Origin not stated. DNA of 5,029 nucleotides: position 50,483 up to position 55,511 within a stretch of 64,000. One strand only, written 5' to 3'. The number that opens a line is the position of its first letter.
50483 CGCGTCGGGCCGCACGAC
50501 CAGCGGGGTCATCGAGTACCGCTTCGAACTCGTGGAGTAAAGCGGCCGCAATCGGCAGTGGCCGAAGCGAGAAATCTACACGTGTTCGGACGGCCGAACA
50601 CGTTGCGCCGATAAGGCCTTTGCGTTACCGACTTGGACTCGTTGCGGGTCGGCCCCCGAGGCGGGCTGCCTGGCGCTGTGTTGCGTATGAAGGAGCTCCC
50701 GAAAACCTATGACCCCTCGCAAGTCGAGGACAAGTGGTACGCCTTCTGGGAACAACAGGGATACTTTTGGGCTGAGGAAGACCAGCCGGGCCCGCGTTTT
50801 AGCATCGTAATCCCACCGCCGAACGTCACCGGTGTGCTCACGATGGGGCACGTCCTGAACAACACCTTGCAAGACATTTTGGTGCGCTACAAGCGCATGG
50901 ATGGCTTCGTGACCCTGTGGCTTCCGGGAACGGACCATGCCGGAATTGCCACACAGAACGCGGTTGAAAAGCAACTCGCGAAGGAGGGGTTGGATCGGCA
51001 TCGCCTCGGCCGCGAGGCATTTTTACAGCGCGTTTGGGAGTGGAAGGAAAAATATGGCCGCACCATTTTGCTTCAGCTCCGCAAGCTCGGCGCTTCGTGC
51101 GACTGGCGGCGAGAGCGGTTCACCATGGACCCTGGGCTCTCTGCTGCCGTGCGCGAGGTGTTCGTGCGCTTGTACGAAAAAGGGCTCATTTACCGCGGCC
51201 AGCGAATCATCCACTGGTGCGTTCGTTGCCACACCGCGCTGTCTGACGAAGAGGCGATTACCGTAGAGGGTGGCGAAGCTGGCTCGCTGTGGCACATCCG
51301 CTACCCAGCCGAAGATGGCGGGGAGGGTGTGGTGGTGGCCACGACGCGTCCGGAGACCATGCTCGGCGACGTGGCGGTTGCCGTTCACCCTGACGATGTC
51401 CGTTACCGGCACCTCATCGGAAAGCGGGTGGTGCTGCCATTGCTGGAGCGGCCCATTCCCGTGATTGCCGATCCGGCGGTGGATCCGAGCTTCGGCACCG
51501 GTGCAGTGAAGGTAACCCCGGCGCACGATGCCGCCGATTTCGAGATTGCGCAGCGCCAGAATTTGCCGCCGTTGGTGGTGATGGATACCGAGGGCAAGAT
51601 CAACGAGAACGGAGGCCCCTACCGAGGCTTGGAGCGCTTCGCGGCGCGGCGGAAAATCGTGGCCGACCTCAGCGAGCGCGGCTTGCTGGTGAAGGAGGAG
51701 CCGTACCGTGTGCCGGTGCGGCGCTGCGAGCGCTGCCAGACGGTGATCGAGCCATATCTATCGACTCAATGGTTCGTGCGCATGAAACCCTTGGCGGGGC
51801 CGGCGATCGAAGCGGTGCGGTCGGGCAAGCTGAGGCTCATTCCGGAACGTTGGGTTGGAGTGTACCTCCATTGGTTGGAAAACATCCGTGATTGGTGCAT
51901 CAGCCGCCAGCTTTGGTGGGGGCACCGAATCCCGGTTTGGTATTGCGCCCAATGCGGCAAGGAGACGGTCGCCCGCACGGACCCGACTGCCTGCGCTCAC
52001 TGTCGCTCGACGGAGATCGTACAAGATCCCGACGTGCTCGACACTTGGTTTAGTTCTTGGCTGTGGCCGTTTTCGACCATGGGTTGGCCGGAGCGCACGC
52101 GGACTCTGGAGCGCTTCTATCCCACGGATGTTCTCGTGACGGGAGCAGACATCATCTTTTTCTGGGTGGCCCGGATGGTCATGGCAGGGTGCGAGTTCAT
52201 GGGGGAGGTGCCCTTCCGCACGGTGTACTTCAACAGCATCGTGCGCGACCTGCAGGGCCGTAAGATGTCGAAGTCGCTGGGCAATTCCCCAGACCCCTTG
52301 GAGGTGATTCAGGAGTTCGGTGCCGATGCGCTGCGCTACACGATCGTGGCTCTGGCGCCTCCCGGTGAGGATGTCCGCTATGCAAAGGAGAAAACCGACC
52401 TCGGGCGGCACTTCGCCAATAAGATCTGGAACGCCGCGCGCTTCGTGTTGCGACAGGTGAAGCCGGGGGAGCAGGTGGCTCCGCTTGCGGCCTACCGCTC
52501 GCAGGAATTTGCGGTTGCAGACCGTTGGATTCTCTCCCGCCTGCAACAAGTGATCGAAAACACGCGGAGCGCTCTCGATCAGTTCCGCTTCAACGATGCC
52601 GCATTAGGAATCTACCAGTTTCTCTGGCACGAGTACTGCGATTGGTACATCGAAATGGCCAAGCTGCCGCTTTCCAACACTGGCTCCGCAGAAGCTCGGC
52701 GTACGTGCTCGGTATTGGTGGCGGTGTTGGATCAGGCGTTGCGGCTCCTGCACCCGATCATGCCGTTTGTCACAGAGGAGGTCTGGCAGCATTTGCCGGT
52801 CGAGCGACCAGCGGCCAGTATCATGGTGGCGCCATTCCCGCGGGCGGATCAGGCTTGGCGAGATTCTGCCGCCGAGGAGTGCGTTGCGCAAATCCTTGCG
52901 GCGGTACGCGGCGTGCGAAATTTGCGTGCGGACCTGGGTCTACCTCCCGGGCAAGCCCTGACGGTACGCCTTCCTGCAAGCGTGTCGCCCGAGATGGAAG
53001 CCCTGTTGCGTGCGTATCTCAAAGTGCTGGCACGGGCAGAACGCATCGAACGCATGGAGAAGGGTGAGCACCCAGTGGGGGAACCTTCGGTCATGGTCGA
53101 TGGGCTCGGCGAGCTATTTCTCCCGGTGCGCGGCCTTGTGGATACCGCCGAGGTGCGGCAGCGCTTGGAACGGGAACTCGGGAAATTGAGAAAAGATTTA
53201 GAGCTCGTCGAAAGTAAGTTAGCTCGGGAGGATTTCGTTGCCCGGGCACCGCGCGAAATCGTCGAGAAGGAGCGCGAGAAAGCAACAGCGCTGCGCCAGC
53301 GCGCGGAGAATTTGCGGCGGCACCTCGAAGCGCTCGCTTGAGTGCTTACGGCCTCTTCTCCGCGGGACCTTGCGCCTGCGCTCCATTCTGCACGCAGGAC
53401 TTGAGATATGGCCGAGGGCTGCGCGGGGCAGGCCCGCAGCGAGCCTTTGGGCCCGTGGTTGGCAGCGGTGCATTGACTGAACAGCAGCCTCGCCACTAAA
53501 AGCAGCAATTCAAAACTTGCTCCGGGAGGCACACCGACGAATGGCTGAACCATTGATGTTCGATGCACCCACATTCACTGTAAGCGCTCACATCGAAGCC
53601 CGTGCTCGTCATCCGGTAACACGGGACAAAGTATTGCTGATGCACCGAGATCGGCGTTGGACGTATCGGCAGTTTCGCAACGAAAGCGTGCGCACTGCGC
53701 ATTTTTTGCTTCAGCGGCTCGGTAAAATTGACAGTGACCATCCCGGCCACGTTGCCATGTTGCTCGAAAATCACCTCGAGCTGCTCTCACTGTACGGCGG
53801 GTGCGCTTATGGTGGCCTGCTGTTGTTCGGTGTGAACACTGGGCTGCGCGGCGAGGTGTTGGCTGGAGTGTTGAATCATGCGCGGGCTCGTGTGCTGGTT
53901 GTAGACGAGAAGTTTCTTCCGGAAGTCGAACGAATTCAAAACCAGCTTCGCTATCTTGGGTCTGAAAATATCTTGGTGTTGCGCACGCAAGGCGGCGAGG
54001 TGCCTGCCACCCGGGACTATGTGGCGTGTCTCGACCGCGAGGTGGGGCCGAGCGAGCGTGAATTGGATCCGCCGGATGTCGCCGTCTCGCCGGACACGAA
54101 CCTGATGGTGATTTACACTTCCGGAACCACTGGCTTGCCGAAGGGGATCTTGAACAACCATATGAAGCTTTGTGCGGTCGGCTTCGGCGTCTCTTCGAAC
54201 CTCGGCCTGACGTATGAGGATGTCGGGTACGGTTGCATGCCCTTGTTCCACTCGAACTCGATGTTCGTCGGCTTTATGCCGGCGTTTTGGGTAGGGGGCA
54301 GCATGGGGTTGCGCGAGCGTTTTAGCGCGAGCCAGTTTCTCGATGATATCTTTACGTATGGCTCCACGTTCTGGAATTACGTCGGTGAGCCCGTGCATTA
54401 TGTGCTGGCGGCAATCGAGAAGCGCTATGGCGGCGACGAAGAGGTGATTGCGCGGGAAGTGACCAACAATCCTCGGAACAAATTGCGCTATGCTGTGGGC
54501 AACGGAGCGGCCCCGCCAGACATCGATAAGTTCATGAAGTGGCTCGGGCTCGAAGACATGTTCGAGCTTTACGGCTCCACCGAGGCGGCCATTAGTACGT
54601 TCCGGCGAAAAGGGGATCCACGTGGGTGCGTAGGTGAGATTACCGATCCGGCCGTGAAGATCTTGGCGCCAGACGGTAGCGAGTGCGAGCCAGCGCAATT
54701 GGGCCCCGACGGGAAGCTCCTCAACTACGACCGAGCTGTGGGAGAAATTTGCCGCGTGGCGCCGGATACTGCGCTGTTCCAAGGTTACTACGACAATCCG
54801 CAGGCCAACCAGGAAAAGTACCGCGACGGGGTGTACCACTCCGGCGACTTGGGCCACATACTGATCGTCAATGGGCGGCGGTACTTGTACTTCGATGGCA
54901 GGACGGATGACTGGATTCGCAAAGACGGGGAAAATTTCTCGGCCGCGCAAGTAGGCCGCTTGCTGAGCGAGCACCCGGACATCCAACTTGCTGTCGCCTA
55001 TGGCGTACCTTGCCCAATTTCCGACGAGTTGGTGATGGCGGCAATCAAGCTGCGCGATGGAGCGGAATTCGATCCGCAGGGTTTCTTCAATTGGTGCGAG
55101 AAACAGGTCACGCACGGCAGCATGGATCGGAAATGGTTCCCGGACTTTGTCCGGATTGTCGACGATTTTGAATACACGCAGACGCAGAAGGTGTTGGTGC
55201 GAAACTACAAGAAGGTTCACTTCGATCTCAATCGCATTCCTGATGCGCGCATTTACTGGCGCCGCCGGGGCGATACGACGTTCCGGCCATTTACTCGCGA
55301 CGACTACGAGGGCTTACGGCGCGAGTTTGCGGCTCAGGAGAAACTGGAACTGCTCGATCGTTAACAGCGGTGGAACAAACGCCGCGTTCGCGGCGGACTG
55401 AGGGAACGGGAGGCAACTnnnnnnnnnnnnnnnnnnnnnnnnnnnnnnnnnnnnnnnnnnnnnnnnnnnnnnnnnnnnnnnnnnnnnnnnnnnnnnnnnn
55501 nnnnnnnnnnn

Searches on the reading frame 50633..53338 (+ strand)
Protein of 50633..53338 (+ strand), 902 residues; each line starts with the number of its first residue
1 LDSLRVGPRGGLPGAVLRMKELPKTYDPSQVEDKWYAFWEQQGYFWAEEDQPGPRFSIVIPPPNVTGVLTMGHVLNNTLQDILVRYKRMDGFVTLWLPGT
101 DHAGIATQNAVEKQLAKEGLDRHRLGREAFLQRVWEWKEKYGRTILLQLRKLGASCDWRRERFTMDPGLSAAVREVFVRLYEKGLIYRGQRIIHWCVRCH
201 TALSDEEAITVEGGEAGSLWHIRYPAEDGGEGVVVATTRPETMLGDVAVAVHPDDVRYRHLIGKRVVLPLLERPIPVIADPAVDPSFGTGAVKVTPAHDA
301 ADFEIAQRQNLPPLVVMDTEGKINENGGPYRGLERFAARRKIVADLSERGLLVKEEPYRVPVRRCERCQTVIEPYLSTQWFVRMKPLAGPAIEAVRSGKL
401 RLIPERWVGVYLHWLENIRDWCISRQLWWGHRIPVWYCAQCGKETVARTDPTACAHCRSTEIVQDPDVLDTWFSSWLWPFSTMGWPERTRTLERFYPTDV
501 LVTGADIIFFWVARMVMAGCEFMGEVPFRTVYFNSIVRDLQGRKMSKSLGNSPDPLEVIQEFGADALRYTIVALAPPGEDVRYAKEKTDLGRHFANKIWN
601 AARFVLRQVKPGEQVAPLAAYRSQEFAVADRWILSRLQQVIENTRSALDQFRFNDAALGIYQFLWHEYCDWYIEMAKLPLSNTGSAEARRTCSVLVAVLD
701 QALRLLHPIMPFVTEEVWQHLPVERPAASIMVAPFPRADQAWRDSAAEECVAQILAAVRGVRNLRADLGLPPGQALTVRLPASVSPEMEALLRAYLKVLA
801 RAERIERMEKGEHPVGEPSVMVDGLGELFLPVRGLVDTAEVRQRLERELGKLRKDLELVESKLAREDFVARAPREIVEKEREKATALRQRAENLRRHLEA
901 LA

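Call 84: search_protein_families(library=ncbifam, proteins=[window:50633-53338:+], max_evalue=0.00001)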
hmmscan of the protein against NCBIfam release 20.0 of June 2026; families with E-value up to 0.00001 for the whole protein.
window:50633-53338:+ (902 aa): 16 families
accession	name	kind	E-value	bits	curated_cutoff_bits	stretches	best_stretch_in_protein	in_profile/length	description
NF004349.1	PRK05729.1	equivalog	0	1200.1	704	1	24-897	2-859/860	valine--tRNA ligase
NF011492.0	PRK14900.1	equivalog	0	1162.1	1783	1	20-901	7-893/1044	valine--tRNA ligase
TIGR00422.1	valS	equivalog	0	1089.7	612.1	1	23-884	2-862/863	valine--tRNA ligase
NF009687.0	PRK13208.1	equivalog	5.5e-182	606.9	738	1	19-809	3-787/801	valine--tRNA ligase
TIGR00392.1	ileS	equivalog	2e-115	386.9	621.4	3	457-765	526-833/861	isoleucine--tRNA ligase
NF000540.1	alt_ValS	exception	3.3e-102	342.9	900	1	30-770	8-789/827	valine--tRNA ligase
NF008957.0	PRK12300.1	subfamily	3.9e-66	223.7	677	2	27-255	5-240/946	leucine--tRNA ligase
NF000258.1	MupB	exception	2.7e-64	217.5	1900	3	454-776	499-814/1033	mupirocin-resistant isoleucine--tRNA ligase MupB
TIGR00395.1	leuS_arch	equivalog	2.8e-61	207.7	648.5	2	30-254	2-233/938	leucine--tRNA ligase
NF040702.1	ileS_w_GNAT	exception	1.2e-53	182.1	1999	3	29-207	20-206/1100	isoleucine--tRNA ligase, N-acetyltransferase domain-containing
NF000257.1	MupA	exception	9e-52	176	1900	3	453-770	494-806/1024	mupirocin-resistant isoleucine--tRNA ligase MupA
TIGR00396.1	leuS_bact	equivalog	3.1e-51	174.5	548.4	3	26-213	1-172/843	leucine--tRNA ligase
TIGR00398.1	metG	equivalog_domain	4.4e-27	95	336.35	1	540-725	323-505/530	methionine--tRNA ligase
NF008900.0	PRK12267.1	equivalog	1.8e-23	82.9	598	1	469-724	225-479/648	methionine--tRNA ligase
NF001100.0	PRK00133.1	equivalog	1.7e-17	63.2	587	1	365-725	175-506/676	methionine--tRNA ligase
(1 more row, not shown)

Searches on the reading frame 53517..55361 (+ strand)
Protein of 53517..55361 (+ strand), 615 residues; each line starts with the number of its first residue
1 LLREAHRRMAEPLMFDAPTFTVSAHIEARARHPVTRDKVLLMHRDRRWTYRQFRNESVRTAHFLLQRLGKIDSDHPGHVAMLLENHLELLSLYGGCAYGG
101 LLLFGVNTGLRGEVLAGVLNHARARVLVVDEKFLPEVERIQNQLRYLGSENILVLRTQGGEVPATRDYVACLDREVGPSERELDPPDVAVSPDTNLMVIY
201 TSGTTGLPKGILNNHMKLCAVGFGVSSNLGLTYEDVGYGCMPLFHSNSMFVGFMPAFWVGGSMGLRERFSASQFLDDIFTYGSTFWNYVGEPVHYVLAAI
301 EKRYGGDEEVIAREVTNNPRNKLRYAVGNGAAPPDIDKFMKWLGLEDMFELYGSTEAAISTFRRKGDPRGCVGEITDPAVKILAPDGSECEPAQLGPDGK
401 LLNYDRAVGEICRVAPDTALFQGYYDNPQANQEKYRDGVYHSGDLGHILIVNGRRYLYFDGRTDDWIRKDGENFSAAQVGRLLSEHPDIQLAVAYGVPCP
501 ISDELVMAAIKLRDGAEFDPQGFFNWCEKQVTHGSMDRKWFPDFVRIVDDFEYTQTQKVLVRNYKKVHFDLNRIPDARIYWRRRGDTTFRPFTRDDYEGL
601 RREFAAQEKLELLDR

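Call 84: search_protein_families(library=ncbifam, proteins=[window:53517-55361:+], max_evalue=0.00001)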
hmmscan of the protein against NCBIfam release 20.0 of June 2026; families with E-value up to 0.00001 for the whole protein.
window:53517-55361:+ (615 aa): 79 families (the best 25 are shown)
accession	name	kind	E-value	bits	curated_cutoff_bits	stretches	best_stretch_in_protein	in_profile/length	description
NF052587.1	SterCoASynCasI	equivalog_domain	6.6e-96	322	900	1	37-610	17-547/550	steroid-22-oyl-CoA synthetase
NF009927.1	PRK13388.1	exception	3.5e-93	312.8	800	1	30-585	8-516/523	fatty-acid--CoA ligase FadD1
NF005897.1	PRK07867.1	exception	5e-81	272.9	850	1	59-564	36-481/496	long-chain-fatty-acid--CoA ligase FadD17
NF006134.1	PRK08279.1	equivalog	1.6e-75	254.9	625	1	21-599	45-597/605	long-chain-acyl-CoA synthetase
NF004808.0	PRK06155.1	equivalog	6.8e-72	242.4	722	1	22-560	23-514/542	ATP-dependent acyl-CoA ligase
NF004837.0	PRK06187.1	subfamily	2.4e-58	197.7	476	1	35-565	21-519/531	long-chain-fatty-acid--CoA ligase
NF005947.1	PRK08008.1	equivalog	4.4e-48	164.2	651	2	46-285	36-266/518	crotonobetaine/carnitine-CoA ligase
NF006182.0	PRK08316.1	subfamily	3.4e-46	157.8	663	2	35-284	24-262/523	fatty acyl-CoA synthetase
NF038342.1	FACL_FadD6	exception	9.4e-39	133.2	975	1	35-565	53-545/584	long-chain-acyl-CoA synthetase FadD6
NF009233.0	PRK12583.1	subfamily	2e-37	128.9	832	2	396-560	388-542/558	fatty acid CoA ligase family protein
NF006020.0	PRK08162.1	subfamily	6.1e-35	120.6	677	2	34-356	31-332/545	acyl-CoA synthetase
NF002966.0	PRK03640.1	equivalog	3.4e-31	108.4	556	2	191-301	139-248/483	o-succinylbenzoate--CoA ligase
NF005702.0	PRK07514.1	subfamily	1.1e-30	106.5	558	1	30-534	11-471/506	malonyl-CoA synthase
NF004674.0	PRK06018.1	subfamily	1.6e-30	106.3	766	2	46-254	38-240/544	long-chain-fatty-acid--CoA ligase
NF004511.1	PRK05852.1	equivalog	2.2e-30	105.8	650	1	78-531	53-472/505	FadD7 family fatty acid--CoA ligase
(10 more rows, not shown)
